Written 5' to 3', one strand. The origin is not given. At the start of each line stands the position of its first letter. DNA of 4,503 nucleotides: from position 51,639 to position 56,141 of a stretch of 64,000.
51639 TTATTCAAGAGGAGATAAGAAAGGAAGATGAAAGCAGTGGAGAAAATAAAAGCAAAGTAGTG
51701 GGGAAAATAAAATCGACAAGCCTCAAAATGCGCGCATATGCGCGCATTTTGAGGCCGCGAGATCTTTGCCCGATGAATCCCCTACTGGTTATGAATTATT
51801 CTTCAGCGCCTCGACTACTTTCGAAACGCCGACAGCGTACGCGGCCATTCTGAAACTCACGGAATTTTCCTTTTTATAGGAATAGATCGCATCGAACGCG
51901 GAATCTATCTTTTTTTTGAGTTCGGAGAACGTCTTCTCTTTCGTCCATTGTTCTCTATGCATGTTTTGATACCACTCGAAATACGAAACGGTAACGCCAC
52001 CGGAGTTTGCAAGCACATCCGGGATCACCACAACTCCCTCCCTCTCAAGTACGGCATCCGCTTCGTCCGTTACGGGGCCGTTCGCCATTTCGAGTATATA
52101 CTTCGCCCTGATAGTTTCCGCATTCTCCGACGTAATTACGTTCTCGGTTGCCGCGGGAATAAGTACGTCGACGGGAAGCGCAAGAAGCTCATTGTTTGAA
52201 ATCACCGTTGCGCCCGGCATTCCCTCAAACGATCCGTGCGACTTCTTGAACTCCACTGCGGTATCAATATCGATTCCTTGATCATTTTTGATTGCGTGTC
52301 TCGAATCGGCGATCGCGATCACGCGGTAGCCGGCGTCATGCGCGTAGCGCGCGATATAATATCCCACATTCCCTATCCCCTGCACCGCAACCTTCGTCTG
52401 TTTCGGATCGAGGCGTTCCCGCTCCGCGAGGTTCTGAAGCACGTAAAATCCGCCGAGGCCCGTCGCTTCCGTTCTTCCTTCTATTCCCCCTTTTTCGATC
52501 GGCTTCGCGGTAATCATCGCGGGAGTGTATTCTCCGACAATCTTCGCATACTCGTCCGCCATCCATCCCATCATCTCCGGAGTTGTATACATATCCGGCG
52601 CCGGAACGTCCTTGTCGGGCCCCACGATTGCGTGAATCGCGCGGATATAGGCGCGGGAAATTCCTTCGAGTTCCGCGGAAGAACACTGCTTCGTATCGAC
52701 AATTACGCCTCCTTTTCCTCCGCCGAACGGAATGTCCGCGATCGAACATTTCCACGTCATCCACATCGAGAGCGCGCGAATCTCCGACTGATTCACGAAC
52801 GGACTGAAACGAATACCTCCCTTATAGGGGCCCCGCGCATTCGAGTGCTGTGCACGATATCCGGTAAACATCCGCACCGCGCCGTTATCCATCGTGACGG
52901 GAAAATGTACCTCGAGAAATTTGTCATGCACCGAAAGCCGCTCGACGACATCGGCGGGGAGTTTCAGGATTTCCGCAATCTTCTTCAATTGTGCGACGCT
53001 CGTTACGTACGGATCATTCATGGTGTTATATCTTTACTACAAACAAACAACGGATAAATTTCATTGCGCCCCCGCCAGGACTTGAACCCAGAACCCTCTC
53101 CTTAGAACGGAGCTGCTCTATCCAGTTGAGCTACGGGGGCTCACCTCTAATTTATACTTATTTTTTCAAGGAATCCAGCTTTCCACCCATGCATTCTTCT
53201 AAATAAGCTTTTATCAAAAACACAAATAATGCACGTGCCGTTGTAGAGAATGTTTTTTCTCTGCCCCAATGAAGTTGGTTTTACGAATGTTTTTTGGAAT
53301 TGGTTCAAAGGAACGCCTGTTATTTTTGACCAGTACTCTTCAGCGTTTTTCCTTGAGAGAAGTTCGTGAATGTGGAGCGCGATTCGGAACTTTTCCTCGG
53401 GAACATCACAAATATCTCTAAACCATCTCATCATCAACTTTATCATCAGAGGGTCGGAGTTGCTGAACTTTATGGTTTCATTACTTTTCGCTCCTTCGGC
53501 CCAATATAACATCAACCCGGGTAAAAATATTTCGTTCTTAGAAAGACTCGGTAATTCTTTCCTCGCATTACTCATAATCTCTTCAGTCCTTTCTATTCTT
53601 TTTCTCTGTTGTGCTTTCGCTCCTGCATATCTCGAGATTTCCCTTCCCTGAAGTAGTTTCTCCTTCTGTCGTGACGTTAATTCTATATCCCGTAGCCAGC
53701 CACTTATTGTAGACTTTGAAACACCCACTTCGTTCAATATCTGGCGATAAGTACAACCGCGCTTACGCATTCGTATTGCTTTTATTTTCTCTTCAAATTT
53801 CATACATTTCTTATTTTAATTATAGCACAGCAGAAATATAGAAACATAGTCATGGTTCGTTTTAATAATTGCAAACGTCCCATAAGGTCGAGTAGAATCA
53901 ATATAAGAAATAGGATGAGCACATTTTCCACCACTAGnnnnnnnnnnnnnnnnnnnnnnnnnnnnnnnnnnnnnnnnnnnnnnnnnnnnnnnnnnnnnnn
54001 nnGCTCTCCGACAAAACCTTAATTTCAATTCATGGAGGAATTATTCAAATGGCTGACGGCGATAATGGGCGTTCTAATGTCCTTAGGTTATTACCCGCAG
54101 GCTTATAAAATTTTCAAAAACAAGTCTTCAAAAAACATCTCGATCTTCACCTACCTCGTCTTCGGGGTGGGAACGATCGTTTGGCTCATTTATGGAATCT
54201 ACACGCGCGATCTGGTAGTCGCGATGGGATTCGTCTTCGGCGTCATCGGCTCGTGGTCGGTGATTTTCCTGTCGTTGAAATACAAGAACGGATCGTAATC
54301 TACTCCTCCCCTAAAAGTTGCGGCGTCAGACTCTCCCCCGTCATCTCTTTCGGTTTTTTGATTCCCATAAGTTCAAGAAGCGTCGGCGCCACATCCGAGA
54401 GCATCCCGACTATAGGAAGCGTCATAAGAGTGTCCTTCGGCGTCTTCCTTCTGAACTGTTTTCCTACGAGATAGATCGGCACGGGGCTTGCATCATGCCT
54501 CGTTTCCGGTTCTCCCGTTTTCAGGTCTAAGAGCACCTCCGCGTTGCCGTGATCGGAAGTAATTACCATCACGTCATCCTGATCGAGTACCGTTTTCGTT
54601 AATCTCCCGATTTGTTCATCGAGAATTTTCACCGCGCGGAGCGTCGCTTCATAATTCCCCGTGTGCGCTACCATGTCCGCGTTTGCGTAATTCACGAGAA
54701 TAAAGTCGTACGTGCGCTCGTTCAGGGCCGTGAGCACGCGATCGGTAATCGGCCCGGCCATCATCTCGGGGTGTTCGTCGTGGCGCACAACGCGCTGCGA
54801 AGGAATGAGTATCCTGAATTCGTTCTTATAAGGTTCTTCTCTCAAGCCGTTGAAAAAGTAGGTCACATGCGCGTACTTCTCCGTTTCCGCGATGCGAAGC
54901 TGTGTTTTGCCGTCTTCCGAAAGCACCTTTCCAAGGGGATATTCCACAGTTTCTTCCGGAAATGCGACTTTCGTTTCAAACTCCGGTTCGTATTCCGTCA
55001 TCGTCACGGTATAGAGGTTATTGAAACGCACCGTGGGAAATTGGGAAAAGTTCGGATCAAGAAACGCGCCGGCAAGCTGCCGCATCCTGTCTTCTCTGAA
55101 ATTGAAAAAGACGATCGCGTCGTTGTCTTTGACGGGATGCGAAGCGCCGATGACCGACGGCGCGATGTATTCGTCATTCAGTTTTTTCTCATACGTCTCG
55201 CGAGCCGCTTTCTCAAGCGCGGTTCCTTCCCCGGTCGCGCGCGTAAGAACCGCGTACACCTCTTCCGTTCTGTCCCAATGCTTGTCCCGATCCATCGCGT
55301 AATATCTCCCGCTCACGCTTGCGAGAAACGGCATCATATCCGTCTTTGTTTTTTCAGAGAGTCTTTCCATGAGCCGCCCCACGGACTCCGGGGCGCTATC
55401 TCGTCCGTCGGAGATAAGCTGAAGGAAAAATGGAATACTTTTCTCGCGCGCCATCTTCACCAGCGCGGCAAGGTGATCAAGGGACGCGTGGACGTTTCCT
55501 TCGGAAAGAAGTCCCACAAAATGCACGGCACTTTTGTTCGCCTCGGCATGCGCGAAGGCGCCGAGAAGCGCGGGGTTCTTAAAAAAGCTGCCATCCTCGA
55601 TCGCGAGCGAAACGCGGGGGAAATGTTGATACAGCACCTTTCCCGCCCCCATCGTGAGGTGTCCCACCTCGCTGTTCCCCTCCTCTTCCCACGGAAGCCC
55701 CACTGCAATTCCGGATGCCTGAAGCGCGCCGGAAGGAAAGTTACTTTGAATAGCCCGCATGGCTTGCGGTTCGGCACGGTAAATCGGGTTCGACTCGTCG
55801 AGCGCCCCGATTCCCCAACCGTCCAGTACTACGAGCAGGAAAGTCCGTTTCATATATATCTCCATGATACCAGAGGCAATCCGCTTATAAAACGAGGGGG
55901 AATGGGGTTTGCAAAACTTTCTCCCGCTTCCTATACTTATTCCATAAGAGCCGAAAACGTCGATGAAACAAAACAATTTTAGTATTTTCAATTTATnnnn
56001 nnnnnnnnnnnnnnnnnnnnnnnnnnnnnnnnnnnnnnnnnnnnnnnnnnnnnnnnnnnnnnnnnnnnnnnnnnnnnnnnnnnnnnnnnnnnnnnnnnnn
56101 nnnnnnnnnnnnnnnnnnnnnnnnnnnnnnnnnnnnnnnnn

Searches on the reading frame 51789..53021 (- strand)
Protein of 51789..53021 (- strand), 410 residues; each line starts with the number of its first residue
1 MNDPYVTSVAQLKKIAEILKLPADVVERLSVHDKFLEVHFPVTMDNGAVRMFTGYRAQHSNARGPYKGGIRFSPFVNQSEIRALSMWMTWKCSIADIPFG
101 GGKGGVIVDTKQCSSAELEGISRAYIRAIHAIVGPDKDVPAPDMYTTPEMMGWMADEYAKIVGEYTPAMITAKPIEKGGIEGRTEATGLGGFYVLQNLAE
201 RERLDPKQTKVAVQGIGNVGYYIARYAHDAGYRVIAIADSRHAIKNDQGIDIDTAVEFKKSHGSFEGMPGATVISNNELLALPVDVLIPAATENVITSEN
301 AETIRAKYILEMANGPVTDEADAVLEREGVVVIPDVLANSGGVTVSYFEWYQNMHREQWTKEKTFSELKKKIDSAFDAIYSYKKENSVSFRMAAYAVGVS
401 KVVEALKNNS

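Call 43: search_protein_families(library=pfam, proteins=[window:51789-53021:-], max_evalue=0.0001)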
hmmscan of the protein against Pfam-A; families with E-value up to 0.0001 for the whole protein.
window:51789-53021:- (410 aa): 2 families
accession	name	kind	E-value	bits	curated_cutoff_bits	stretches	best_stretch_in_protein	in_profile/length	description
PF00208.27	ELFV_dehydrog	-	2.1e-74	250.7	23.4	1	178-407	1-238/241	Glutamate/Leucine/Phenylalanine/Valine dehydrogenase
PF02812.23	ELFV_dehydrog_N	-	2.5e-55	186.1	25.3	1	32-159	1-128/129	Glu/Leu/Phe/Val dehydrogenase, dimerisation domain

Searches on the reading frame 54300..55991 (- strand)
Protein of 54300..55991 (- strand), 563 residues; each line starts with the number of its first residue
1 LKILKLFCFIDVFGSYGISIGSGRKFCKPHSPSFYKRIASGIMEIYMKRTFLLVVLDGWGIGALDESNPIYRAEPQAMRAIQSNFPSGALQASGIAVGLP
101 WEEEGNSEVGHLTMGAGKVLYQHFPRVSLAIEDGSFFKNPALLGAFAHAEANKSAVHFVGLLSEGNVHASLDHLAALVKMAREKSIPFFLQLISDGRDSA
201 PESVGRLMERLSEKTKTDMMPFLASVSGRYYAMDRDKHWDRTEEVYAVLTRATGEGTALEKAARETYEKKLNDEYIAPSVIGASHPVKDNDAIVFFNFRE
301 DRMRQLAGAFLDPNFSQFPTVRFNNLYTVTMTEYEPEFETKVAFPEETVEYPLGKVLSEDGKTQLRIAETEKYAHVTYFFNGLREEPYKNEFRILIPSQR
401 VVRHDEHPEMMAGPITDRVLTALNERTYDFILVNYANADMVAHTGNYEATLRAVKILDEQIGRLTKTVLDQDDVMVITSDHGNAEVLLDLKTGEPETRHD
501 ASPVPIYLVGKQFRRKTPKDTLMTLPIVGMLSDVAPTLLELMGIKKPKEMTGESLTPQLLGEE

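Call 43: search_protein_families(library=pfam, proteins=[window:54300-55991:-], max_evalue=0.0001)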
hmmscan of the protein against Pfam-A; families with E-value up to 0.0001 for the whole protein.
window:54300-55991:- (563 aa): 3 families
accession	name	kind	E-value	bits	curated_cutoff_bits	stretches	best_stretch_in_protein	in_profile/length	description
PF01676.23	Metalloenzyme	-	2.4e-66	224.2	24.3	1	50-546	2-252/252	Metalloenzyme superfamily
PF06415.18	iPGM_N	-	3.4e-65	220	27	1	128-335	2-216/217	BPG-independent PGAM N-terminus (iPGM_N)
PF01663.27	Phosphodiest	-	2.1e-05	24.7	23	1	415-487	144-225/342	Type I phosphodiesterase / nucleotide pyrophosphatase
